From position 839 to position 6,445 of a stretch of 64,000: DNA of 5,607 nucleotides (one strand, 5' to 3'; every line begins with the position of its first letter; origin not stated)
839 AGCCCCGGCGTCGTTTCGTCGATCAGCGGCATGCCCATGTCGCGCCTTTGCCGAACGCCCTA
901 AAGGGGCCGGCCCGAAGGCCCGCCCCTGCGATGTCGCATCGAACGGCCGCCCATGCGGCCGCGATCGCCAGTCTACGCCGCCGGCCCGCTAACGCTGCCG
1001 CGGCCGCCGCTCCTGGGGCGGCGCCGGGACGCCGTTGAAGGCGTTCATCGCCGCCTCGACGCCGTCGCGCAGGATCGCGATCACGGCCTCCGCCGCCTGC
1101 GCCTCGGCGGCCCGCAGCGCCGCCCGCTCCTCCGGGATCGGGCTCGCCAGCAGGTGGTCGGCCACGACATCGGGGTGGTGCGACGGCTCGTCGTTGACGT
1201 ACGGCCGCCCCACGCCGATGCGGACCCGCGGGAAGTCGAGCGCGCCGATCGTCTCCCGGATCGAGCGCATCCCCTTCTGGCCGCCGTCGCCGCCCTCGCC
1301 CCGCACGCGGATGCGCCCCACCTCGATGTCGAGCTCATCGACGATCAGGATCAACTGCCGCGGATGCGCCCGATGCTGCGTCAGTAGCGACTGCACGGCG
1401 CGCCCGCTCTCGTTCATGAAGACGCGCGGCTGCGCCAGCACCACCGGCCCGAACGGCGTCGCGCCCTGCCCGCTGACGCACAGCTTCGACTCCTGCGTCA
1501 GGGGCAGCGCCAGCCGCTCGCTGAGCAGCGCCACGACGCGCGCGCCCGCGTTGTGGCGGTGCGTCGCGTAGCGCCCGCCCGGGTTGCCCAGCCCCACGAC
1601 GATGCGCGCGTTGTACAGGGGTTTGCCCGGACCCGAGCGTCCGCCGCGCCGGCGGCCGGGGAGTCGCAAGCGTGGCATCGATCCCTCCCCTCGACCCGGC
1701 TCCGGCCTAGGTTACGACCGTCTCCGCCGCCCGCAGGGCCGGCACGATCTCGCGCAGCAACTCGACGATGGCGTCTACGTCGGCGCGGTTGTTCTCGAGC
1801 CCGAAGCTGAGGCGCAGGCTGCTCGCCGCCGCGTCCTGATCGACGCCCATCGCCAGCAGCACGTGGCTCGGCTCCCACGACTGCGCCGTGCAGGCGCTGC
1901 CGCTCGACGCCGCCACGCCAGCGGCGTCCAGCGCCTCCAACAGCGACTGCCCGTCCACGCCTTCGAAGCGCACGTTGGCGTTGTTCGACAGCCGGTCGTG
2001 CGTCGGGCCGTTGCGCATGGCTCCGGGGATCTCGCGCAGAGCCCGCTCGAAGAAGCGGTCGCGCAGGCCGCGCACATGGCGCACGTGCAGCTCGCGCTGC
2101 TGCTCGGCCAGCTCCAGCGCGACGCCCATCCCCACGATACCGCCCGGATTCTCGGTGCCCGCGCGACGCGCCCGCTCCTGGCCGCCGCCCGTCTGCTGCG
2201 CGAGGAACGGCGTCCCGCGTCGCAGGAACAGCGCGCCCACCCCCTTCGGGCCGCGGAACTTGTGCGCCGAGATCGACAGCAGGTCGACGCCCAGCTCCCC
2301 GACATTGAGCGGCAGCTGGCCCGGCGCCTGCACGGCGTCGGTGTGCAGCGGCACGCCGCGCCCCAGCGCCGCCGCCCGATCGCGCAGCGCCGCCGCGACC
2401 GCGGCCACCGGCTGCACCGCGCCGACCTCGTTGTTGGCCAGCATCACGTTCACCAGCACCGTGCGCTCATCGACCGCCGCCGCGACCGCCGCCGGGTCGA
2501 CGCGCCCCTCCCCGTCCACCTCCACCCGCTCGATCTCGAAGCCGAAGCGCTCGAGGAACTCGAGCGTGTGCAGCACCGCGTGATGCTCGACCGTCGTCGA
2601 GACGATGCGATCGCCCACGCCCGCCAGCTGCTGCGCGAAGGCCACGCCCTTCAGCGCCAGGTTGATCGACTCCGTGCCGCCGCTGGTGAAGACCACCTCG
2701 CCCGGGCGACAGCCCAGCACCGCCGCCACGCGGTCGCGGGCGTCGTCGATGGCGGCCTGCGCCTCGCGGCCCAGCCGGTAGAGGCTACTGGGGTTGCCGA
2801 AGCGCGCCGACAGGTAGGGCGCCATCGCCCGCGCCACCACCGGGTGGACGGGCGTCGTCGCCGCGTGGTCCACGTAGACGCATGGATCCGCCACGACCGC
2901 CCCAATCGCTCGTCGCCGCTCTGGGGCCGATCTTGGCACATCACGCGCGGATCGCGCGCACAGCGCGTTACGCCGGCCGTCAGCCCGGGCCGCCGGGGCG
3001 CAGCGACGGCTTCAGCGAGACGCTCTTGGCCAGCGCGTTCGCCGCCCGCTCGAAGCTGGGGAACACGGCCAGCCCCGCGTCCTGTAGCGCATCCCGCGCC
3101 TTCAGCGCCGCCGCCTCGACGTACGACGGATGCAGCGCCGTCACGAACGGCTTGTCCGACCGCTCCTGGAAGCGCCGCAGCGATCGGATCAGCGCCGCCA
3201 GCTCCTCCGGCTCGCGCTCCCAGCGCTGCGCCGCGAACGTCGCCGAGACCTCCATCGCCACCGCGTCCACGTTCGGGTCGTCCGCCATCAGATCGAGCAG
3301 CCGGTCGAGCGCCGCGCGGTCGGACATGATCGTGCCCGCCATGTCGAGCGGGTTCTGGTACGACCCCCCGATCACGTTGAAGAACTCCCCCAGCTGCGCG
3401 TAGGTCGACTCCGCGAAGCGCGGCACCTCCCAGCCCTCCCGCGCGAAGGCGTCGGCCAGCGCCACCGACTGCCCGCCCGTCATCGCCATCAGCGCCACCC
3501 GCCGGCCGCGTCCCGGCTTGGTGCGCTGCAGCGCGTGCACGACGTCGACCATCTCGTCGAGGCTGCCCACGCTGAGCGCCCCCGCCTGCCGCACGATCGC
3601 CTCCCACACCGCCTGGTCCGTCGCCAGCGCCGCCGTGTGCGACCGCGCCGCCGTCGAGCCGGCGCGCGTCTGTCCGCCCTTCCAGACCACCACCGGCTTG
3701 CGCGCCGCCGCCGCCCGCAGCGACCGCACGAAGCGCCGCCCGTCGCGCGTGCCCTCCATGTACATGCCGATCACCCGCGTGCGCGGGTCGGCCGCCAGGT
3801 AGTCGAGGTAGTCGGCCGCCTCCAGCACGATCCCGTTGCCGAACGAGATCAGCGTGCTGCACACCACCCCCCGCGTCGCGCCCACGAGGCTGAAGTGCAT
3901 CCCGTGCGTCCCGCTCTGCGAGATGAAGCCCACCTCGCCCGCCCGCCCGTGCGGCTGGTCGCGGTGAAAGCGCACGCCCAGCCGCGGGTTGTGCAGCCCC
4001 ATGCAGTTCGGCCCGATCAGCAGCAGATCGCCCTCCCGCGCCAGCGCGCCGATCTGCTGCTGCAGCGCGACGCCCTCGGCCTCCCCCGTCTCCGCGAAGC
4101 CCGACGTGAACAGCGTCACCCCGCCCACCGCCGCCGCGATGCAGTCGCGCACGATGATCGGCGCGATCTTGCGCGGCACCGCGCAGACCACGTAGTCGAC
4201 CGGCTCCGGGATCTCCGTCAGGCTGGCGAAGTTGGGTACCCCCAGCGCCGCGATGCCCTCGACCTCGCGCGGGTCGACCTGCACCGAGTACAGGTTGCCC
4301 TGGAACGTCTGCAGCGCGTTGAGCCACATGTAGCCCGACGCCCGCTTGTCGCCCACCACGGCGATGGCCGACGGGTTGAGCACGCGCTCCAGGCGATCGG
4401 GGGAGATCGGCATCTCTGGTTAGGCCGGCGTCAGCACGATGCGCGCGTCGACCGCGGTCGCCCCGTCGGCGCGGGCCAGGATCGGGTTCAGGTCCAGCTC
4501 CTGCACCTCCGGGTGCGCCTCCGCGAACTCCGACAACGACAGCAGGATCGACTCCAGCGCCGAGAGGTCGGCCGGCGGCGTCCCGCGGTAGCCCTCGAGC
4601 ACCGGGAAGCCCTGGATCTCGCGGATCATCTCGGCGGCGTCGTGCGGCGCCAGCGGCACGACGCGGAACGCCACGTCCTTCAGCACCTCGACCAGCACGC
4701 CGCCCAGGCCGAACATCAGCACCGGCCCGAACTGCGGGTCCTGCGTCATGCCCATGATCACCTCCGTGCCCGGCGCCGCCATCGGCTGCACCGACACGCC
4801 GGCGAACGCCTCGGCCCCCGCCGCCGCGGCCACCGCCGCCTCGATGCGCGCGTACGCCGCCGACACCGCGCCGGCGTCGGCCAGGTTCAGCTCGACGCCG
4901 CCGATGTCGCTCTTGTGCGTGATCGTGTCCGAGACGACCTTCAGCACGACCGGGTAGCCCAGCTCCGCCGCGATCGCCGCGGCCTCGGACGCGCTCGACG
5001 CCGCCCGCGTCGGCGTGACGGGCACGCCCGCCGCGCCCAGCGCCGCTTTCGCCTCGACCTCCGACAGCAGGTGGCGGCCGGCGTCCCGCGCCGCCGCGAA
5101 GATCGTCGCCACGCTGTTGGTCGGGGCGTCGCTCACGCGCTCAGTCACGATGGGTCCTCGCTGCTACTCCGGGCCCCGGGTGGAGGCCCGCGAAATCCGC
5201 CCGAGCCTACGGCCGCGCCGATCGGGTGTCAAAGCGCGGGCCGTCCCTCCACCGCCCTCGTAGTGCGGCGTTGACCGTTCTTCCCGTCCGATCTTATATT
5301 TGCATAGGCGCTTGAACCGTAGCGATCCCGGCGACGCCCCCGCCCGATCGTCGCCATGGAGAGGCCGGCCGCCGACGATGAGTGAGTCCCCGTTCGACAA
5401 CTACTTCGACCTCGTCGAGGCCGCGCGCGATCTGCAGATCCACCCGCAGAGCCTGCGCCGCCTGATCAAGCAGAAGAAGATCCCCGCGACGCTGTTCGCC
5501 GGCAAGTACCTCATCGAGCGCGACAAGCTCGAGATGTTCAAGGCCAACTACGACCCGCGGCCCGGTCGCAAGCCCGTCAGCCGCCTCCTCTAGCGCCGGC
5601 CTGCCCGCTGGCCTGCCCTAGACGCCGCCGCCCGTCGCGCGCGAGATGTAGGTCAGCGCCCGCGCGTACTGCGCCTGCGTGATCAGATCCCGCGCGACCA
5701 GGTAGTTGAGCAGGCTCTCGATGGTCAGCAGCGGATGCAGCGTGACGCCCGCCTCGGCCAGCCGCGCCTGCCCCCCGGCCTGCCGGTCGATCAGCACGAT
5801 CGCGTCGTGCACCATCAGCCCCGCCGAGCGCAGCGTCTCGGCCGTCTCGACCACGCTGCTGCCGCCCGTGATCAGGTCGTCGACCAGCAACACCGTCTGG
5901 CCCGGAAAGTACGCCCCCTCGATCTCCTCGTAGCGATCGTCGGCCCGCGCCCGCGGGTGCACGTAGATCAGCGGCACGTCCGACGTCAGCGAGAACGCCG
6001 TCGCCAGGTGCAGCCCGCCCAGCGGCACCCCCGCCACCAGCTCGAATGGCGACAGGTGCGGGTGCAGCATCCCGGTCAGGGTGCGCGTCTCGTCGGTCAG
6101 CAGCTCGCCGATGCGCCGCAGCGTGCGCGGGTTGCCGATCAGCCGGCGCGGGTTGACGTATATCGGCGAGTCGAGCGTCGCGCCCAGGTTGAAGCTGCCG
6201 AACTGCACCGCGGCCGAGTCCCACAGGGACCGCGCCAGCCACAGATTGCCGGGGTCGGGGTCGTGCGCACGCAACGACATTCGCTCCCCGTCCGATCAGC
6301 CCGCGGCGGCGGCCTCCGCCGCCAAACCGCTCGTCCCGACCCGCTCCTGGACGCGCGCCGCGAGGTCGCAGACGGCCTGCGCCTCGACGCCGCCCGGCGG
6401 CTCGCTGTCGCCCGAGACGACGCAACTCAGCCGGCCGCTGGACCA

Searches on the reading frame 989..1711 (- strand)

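Call 44: search_protein_families(library=pfam, proteins=[window:989-1711:-], max_evalue=0.0001)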
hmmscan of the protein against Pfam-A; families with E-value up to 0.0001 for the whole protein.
window:989-1711:- (240 aa): 1 family
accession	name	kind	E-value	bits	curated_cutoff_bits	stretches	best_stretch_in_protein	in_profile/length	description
PF01195.25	Pept_tRNA_hydro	-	9.9e-48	162.8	27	1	37-226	1-183/183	Peptidyl-tRNA hydrolase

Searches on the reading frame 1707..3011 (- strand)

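Call 44: search_protein_families(library=pfam, proteins=[window:1707-3011:-], max_evalue=0.0001)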
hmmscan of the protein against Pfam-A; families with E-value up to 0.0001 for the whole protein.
window:1707-3011:- (434 aa): 1 family
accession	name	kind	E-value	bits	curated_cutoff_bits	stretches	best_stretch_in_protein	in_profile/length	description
PF00266.25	Aminotran_5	-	7.6e-71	239.5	21.5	1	45-414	1-370/371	Aminotransferase class-V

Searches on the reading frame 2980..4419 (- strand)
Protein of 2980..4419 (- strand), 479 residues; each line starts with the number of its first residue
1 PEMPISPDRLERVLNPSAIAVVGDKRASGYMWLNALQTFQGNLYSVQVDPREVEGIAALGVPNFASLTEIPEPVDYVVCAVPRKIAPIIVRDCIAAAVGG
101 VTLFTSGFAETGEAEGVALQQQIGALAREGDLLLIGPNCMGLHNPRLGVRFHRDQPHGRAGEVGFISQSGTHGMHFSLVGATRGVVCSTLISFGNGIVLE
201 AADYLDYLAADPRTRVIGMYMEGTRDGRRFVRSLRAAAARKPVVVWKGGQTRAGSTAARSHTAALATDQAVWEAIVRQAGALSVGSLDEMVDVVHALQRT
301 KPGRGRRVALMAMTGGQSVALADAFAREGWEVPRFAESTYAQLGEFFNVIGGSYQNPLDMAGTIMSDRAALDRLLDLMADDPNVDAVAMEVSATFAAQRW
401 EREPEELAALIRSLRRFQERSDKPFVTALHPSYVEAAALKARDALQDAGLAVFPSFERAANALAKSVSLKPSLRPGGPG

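Call 44: search_protein_families(library=pfam, proteins=[window:2980-4419:-], max_evalue=0.0001)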
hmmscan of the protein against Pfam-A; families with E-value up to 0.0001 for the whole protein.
window:2980-4419:- (479 aa): 2 families
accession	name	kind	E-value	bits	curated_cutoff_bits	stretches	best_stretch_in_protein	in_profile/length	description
PF13607.11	Succ_CoA_lig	-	5.6e-46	156.2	27.4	1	160-297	1-138/138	Succinyl-CoA ligase like flavodoxin domain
PF13380.12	CoA_binding_2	-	6e-14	52.9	22.8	1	18-144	2-115/116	CoA binding domain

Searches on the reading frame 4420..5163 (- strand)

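Call 44: search_protein_families(library=pfam, proteins=[window:4420-5163:-], max_evalue=0.0001)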
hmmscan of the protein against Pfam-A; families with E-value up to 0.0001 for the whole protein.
window:4420-5163:- (247 aa): 1 family
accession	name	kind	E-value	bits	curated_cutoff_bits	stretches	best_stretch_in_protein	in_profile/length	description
PF13549.11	ATP-grasp_5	-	3.1e-84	282.2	27.6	1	25-244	2-221/221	ATP-grasp domain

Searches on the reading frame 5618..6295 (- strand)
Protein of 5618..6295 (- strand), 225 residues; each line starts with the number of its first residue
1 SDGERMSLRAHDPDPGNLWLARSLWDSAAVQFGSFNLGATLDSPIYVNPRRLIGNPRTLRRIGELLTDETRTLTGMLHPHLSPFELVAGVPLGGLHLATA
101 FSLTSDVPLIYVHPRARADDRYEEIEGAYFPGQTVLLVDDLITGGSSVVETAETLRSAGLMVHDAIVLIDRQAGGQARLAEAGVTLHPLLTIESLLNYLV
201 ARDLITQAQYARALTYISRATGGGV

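Call 44: search_protein_families(library=pfam, proteins=[window:5618-6295:-], max_evalue=0.0001)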
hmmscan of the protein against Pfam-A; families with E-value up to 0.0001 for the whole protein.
window:5618-6295:- (225 aa): 1 family
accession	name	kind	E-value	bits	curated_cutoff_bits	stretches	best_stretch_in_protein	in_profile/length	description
PF00156.33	Pribosyltran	-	3e-08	33.6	26.3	1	86-176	32-131/158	Phosphoribosyl transferase domain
